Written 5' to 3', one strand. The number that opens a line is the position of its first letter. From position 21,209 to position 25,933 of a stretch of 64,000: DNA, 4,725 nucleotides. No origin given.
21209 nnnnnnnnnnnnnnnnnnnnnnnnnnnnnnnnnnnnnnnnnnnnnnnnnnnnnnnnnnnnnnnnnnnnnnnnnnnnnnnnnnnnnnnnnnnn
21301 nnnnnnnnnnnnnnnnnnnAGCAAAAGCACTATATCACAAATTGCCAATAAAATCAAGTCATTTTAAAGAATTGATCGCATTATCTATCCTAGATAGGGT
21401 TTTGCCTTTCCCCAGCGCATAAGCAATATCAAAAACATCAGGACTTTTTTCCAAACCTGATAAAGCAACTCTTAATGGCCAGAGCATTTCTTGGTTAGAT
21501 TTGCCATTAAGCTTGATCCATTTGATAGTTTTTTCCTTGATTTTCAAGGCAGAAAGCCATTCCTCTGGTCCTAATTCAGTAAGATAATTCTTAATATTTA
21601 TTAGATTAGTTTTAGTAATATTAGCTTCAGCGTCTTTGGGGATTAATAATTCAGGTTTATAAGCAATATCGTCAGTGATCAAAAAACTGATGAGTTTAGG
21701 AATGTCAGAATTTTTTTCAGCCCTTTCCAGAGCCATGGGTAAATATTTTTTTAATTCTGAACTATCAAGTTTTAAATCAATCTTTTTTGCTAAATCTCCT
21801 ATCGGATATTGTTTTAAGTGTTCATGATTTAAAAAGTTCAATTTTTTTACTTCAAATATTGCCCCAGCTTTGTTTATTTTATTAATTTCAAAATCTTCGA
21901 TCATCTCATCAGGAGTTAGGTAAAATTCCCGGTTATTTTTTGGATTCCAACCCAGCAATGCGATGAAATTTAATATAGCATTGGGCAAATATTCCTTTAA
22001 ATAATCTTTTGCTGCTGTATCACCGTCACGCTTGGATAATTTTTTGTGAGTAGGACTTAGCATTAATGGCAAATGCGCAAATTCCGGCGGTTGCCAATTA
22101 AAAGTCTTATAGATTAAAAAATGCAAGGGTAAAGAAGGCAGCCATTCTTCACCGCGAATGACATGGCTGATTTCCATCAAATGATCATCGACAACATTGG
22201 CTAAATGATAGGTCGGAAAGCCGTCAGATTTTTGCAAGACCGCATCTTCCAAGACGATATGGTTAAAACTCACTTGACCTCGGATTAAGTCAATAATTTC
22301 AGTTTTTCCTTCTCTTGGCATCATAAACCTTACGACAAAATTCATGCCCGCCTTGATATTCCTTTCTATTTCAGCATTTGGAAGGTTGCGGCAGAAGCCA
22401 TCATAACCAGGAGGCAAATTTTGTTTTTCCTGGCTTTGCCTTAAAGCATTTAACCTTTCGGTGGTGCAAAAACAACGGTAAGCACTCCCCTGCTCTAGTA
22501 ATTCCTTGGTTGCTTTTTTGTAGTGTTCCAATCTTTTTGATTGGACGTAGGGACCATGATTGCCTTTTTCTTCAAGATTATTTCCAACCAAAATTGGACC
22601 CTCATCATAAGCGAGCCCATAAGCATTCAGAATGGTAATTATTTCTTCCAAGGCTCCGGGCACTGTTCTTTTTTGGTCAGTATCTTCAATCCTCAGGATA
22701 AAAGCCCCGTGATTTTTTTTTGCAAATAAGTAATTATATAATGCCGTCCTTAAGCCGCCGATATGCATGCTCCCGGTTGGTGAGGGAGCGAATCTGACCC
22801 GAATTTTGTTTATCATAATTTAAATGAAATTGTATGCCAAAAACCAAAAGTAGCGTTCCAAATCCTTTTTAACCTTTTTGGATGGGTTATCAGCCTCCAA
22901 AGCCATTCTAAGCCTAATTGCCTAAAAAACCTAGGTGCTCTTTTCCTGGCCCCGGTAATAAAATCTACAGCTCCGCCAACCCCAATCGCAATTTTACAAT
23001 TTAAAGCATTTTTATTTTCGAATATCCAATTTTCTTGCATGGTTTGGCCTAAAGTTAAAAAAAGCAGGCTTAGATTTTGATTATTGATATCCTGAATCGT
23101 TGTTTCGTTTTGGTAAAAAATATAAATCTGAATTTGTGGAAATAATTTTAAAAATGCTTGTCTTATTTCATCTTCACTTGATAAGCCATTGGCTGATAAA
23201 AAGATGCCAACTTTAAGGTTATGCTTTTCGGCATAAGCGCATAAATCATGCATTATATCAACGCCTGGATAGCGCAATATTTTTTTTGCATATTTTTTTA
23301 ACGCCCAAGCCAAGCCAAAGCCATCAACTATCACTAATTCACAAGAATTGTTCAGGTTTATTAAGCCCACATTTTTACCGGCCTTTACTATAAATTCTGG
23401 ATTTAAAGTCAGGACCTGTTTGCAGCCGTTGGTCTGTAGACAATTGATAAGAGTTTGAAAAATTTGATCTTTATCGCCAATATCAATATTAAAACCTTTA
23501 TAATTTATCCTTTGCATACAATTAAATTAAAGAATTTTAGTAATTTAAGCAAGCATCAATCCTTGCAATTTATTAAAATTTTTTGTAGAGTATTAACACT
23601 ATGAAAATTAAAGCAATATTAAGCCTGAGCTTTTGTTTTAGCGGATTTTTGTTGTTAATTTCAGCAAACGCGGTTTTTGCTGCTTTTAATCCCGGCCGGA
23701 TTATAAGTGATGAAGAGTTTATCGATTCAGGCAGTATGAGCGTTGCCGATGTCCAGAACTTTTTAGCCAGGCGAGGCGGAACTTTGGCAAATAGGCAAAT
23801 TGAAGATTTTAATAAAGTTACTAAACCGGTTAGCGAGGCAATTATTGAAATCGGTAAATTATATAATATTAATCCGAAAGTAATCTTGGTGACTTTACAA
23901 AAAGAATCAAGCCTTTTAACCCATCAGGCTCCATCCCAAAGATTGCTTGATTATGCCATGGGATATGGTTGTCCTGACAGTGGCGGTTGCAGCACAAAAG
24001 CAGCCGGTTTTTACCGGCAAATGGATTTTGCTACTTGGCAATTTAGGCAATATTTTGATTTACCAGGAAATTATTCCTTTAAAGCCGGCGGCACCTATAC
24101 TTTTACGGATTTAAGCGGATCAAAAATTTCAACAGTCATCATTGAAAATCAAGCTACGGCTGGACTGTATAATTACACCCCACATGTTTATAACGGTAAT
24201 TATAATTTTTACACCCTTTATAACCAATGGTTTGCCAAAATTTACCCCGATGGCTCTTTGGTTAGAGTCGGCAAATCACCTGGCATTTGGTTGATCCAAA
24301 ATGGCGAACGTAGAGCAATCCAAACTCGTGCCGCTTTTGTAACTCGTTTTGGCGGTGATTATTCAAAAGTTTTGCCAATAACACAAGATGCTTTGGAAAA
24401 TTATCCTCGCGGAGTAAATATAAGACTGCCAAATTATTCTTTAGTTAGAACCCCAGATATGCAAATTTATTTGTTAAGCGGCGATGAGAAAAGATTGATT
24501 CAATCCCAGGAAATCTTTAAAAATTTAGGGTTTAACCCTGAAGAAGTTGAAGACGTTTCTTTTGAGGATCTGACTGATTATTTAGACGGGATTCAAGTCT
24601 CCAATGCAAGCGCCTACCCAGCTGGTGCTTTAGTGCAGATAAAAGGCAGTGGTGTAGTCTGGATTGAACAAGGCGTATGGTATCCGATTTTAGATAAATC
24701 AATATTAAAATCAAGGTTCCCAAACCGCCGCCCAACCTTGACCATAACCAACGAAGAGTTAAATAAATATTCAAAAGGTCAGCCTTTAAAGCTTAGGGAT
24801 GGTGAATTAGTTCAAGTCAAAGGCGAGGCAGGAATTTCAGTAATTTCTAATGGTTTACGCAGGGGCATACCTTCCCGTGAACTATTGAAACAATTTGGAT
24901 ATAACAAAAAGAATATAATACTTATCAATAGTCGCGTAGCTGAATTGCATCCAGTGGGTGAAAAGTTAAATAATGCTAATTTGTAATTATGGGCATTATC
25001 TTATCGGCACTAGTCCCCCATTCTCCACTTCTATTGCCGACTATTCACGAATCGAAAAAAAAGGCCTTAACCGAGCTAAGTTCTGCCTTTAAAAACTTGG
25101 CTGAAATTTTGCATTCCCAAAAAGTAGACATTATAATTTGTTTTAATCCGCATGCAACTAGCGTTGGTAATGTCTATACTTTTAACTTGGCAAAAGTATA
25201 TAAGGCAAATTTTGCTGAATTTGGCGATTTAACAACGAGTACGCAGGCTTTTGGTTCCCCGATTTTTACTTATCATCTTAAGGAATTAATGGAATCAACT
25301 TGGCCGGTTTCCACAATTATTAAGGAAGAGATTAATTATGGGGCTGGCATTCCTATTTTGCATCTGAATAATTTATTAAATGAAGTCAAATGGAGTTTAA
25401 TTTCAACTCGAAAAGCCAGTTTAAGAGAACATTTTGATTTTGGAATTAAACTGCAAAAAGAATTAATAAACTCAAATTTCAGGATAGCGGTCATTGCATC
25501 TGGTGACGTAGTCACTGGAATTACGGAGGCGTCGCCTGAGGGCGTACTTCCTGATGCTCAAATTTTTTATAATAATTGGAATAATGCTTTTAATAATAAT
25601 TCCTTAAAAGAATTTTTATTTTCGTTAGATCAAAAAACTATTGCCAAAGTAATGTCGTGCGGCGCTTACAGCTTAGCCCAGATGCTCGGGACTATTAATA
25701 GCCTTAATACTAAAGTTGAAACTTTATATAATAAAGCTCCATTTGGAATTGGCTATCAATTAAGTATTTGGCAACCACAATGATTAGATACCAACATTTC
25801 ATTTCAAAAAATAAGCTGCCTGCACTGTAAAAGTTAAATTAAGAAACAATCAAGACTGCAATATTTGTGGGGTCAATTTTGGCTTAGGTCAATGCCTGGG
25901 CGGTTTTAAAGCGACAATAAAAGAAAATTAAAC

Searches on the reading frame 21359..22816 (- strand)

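Call 58: search_protein_families(library=pfam, proteins=[window:21359-22816:-], max_evalue=0.0001)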
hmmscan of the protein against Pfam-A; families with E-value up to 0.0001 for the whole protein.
window:21359-22816:- (485 aa): 2 families
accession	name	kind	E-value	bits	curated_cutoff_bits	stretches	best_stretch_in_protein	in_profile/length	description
PF00749.27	tRNA-synt_1c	-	4e-96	322.1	23.4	1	4-327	1-313/314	tRNA synthetases class I (E and Q), catalytic domain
PF19269.4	Anticodon_2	-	9.4e-22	78.4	23.6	1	333-481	5-141/141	Anticodon binding domain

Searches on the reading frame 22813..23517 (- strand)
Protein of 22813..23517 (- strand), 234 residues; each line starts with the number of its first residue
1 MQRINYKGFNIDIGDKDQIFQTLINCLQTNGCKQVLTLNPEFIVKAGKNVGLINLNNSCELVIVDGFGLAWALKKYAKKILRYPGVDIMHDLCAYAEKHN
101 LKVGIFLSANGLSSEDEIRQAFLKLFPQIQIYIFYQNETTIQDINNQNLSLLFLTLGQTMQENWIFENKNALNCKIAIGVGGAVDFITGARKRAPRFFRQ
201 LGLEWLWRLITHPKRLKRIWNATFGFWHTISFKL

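Call 58: search_protein_families(library=pfam, proteins=[window:22813-23517:-], max_evalue=0.0001)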
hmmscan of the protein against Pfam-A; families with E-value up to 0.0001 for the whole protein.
window:22813-23517:- (234 aa): 1 family
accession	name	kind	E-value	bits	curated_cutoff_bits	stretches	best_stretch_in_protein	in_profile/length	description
PF03808.19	Glyco_tran_WecG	-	1.1e-39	136.4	27.4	1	60-219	2-167/168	Glycosyl transferase WecG/TagA/CpsF family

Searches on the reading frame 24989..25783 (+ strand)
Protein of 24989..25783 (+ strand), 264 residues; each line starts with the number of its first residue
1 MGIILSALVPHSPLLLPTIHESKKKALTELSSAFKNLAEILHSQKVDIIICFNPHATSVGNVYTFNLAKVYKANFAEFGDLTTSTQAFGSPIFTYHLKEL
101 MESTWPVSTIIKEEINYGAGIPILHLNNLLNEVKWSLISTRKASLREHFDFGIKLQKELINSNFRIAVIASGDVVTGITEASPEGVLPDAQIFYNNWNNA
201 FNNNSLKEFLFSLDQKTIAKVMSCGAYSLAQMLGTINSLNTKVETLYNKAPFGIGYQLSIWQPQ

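Call 59: search_protein_families(library=pfam, proteins=[window:24989-25783:+], max_evalue=0.0001)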
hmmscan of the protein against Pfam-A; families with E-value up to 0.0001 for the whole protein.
window:24989-25783:+ (264 aa): 1 family
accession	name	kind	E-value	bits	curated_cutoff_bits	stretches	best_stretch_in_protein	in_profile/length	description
PF02900.23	LigB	-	6.6e-14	52.1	26.3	1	7-257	3-267/269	Catalytic LigB subunit of aromatic ring-opening dioxygenase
